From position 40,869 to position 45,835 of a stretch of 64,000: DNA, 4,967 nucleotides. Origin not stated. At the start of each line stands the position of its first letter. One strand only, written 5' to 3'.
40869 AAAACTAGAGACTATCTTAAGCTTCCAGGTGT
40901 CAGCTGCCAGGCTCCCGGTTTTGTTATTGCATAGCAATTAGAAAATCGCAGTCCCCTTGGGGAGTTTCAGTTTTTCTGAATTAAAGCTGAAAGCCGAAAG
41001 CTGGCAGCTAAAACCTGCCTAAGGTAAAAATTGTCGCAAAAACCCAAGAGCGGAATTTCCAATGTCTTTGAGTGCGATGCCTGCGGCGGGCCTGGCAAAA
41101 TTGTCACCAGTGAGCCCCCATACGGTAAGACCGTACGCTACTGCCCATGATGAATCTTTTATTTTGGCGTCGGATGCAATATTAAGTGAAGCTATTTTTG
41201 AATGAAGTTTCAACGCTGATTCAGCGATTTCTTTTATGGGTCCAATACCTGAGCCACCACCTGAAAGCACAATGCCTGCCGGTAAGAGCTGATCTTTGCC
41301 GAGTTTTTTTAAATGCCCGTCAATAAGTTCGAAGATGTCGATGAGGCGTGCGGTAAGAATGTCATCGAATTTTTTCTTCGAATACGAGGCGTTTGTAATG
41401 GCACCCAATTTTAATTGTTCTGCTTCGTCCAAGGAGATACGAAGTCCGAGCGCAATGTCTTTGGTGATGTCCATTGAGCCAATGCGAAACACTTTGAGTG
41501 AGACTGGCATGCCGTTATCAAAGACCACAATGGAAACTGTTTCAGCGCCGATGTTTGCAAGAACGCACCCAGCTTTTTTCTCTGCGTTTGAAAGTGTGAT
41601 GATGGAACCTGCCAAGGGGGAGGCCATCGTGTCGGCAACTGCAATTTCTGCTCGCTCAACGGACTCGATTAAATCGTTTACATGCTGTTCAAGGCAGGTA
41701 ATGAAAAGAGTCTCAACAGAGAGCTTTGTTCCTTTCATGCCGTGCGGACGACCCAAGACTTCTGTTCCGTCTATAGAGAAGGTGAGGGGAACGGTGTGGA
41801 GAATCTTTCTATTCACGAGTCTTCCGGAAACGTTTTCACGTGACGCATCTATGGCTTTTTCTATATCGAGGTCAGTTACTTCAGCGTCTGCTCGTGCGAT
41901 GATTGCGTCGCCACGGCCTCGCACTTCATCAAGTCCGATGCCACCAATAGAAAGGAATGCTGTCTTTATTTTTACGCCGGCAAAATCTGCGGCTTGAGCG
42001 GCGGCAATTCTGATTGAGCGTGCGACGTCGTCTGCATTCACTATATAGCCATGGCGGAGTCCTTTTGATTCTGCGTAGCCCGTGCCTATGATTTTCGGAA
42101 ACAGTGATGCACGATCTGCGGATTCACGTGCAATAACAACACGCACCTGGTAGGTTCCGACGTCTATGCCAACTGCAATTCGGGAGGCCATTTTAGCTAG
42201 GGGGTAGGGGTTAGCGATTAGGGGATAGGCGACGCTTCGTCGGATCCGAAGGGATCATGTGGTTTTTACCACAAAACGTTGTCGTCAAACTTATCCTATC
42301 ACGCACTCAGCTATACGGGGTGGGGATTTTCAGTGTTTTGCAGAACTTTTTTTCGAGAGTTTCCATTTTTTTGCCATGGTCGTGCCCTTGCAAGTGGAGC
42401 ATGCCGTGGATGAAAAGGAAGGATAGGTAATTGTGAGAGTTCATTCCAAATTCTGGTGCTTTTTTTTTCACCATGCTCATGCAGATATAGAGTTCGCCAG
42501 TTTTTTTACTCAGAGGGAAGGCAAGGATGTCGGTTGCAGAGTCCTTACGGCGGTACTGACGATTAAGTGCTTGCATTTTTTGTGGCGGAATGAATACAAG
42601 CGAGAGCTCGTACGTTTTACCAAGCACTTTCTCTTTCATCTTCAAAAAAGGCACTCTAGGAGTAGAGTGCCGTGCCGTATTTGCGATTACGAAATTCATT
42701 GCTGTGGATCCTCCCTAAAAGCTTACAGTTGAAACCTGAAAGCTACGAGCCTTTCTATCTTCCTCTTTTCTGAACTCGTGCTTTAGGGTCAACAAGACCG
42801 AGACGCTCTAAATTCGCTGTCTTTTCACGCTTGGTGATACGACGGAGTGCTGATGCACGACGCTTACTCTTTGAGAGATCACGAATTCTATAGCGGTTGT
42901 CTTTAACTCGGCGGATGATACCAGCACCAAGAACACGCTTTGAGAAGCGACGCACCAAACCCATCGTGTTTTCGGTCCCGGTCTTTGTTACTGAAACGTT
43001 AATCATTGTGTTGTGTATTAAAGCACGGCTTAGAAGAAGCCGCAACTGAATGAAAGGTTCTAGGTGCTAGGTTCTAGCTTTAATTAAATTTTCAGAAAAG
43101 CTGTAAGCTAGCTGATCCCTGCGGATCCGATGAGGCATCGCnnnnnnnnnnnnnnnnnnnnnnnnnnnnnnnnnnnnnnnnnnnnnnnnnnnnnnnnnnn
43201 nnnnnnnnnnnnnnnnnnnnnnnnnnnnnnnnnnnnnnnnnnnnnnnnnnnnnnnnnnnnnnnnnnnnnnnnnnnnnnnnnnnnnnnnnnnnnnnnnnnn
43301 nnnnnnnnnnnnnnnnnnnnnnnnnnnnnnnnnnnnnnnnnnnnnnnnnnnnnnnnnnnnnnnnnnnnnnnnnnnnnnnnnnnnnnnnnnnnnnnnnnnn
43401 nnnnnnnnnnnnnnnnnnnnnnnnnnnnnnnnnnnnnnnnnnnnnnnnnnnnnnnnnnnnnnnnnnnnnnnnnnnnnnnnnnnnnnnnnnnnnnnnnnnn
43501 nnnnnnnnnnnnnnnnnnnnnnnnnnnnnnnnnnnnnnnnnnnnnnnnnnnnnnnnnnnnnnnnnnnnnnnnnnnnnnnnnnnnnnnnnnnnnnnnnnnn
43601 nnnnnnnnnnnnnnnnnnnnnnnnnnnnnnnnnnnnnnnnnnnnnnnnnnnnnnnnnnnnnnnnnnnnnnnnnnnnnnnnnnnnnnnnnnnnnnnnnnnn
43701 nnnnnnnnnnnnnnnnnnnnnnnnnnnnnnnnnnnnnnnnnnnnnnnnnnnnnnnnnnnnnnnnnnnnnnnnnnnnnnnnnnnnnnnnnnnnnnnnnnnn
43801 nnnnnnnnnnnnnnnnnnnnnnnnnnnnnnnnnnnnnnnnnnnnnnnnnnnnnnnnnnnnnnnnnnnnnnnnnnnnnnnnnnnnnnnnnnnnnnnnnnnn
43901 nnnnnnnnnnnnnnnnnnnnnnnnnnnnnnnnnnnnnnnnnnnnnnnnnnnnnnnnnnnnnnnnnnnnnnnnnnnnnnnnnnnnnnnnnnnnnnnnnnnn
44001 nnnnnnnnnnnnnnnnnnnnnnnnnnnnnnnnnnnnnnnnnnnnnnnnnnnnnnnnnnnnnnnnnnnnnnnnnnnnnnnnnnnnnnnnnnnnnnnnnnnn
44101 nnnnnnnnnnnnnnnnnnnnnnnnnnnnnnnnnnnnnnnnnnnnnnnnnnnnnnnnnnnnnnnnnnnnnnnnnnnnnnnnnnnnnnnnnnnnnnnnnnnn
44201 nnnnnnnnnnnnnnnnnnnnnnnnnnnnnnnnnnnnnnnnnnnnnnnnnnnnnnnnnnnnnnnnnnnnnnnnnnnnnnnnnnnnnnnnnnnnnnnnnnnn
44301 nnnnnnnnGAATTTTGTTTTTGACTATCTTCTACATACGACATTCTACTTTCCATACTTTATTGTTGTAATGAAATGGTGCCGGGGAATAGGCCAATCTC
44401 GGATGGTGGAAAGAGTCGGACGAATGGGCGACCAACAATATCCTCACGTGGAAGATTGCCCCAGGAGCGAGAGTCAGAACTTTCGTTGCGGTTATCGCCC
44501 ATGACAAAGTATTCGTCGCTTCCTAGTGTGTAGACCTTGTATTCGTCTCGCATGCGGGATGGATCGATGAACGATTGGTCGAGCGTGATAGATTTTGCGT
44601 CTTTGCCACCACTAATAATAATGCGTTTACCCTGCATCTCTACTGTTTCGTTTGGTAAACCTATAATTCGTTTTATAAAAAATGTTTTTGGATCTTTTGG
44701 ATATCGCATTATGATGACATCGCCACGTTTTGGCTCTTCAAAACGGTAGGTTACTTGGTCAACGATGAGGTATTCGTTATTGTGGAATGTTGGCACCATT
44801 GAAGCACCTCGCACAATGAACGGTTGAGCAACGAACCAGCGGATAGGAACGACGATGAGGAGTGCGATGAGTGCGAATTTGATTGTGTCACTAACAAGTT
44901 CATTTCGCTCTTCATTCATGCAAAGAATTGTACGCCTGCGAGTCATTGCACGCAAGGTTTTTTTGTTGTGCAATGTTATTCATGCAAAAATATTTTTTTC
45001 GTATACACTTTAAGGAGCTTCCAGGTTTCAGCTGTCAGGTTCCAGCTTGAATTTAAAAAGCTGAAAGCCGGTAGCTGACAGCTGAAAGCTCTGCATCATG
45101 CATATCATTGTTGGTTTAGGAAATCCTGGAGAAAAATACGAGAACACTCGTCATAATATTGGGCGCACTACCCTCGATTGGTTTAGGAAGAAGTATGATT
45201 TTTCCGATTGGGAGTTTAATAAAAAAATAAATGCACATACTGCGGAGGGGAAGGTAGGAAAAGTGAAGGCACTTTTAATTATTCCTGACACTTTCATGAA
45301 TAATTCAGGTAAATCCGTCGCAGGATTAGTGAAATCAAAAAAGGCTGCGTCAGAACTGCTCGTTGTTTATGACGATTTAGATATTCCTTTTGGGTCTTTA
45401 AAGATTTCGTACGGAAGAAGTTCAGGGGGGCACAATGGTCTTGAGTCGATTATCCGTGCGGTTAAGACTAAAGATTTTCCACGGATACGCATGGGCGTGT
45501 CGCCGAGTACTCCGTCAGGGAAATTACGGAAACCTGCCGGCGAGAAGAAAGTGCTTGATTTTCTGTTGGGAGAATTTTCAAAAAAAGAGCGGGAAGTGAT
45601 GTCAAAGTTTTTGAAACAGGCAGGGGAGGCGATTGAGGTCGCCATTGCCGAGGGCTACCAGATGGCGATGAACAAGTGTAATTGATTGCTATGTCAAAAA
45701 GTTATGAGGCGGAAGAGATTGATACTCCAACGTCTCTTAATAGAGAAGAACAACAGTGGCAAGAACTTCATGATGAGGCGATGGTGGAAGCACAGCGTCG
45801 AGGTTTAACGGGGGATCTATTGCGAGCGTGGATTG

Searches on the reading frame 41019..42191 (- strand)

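Call 19: search_protein_families(library=pfam, proteins=[window:41019-42191:-], max_evalue=0.001)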
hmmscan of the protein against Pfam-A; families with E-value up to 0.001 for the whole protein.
window:41019-42191:- (390 aa): 3 families
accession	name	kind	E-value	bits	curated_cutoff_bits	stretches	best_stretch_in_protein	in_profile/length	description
PF14450.12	FtsA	-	5.1e-20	72.5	31.8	1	210-354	1-127/127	Cell division protein FtsA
PF02491.25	SHS2_FTSA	-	1.9e-11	44.6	25.4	1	96-165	11-79/79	SHS2 domain inserted in FTSA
PF11104.14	PilM_2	-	1.3e-07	31.4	27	1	158-336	125-307/340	Type IV pilus assembly protein PilM;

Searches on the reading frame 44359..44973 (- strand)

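Call 38: search_protein_families(library=pfam, proteins=[window:44359-44973:-], max_evalue=0.001)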
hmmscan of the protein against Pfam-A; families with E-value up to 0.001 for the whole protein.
window:44359-44973:- (204 aa): 2 families
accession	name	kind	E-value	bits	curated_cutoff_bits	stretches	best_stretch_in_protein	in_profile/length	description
PF10502.14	Peptidase_S26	-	4.6e-43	147.5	22.9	1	29-187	3-167/168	Signal peptidase, peptidase S26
PF00717.28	Peptidase_S24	-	0.00012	22.2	23.3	1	54-113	40-91/116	Peptidase S24-like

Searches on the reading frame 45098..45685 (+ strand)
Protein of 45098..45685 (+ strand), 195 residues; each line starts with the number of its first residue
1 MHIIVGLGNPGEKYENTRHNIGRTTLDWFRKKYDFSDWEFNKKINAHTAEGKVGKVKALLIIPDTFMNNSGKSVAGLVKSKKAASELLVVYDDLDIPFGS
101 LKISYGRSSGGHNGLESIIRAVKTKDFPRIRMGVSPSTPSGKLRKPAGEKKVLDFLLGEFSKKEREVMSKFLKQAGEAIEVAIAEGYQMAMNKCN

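Call 38: search_protein_families(library=pfam, proteins=[window:45098-45685:+], max_evalue=0.001)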
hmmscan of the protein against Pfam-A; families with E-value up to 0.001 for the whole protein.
window:45098-45685:+ (195 aa): 1 family
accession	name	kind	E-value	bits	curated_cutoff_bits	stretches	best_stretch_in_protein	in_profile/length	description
PF01195.25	Pept_tRNA_hydro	-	1.6e-56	191.5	27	1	3-195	1-183/183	Peptidyl-tRNA hydrolase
